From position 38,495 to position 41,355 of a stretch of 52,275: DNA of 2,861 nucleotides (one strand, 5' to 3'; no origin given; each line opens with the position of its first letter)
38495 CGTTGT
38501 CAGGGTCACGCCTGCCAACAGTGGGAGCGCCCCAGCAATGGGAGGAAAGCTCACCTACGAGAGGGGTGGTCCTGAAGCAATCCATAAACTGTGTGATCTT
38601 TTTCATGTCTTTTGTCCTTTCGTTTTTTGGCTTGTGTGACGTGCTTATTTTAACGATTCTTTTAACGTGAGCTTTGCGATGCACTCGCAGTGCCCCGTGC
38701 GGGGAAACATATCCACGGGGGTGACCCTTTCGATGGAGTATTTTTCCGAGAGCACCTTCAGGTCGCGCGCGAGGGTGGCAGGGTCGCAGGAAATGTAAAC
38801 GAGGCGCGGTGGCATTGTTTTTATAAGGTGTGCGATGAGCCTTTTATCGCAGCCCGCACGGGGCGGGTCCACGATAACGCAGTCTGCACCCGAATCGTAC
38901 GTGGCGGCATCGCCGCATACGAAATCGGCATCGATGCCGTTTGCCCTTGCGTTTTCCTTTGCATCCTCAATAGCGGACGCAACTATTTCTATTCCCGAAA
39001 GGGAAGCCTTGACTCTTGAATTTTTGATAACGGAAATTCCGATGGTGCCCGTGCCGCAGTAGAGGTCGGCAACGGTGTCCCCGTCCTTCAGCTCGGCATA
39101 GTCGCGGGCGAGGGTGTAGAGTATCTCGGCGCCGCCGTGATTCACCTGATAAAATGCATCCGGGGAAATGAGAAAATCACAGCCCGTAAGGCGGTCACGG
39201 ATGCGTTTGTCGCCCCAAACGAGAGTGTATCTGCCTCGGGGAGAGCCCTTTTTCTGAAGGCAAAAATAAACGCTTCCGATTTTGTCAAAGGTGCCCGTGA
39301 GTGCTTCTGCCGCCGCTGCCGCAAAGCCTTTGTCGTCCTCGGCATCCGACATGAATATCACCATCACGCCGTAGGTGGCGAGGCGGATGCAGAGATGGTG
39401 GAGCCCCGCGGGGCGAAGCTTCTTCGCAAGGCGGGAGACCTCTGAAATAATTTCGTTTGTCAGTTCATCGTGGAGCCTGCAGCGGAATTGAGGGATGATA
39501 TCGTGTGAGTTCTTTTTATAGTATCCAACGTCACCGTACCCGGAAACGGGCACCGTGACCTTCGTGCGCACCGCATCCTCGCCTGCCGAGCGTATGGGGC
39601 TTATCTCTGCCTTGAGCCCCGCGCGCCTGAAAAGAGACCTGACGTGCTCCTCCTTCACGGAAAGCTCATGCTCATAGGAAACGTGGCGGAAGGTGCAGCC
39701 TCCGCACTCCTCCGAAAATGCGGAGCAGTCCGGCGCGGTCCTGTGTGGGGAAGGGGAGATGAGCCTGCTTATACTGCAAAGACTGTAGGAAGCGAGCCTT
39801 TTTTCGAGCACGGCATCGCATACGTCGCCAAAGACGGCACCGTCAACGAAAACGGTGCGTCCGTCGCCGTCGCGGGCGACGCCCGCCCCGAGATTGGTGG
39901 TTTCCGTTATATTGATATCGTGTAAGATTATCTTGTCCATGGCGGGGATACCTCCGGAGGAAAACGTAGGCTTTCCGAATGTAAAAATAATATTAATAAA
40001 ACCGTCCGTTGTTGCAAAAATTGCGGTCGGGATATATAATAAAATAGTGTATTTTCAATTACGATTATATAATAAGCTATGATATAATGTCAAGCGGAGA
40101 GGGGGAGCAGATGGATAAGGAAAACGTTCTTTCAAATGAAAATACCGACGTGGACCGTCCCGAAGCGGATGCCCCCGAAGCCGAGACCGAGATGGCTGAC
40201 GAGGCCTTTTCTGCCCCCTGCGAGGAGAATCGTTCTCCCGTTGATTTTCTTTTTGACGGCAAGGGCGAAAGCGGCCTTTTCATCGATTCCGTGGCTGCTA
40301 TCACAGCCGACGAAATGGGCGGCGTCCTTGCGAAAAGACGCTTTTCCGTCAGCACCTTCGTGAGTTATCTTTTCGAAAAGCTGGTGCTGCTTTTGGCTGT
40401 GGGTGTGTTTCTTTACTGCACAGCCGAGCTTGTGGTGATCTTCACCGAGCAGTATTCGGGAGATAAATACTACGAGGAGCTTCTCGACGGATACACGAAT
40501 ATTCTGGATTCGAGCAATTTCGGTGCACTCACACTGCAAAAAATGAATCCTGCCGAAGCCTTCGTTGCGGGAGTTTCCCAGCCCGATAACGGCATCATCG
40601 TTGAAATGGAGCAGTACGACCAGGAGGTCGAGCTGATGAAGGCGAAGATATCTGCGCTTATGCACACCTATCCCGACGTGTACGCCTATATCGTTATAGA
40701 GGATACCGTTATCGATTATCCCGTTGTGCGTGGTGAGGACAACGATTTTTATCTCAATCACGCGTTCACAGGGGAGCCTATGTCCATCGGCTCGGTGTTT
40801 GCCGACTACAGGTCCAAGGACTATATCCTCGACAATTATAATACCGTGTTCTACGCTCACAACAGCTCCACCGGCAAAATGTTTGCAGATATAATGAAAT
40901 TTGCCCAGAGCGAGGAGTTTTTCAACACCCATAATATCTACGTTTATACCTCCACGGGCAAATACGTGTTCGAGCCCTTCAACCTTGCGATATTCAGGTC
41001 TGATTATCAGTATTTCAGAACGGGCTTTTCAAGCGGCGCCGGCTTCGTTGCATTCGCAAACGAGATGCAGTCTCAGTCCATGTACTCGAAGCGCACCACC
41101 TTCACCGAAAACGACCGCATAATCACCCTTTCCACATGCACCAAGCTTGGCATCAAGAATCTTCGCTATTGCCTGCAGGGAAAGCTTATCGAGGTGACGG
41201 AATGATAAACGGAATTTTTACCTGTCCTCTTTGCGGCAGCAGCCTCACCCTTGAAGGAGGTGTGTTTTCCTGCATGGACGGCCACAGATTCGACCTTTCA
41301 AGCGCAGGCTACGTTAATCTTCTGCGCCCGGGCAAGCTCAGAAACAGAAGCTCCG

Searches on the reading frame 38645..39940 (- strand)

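Call 44: search_protein_families(library=pfam, proteins=[window:38645-39940:-], max_evalue=0.0001)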
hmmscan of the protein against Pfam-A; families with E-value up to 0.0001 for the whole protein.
window:38645-39940:- (431 aa): 5 families
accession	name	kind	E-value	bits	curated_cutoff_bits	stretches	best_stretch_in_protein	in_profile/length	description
PF05958.17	tRNA_U5-meth_tr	-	4.6e-19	69.1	23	1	353-421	285-351/357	tRNA (Uracil-5-)-methyltransferase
PF13847.12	Methyltransf_31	-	2.6e-09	37.4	27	1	285-368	2-92/145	Methyltransferase domain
PF05175.20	MTS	-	6e-09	36.2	23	1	286-363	31-111/170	Methyltransferase small domain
PF13649.12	Methyltransf_25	-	6.1e-07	30.5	27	1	290-350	1-60/97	Methyltransferase domain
PF01170.24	UPF0020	-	9.3e-05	22.6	22.3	0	269-360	8-130/197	RMKL-like, methyltransferase domain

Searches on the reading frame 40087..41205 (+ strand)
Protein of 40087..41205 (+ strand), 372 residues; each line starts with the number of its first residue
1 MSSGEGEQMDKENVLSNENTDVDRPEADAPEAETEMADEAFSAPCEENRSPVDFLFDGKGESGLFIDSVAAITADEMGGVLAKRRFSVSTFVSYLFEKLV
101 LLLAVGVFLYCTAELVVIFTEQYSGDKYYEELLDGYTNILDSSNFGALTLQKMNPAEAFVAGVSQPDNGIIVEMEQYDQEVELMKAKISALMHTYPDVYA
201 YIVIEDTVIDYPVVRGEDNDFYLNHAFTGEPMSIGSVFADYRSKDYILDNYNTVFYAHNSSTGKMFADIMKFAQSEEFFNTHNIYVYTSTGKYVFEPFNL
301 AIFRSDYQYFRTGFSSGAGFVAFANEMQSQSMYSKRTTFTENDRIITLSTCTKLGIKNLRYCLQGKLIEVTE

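Call 44: search_protein_families(library=pfam, proteins=[window:40087-41205:+], max_evalue=0.0001)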
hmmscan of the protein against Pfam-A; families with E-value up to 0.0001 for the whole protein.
window:40087-41205:+ (372 aa): 1 family
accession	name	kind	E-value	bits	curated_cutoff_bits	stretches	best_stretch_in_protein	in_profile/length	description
PF04203.18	Sortase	-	6e-09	36.2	26.6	1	202-367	1-124/125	Sortase domain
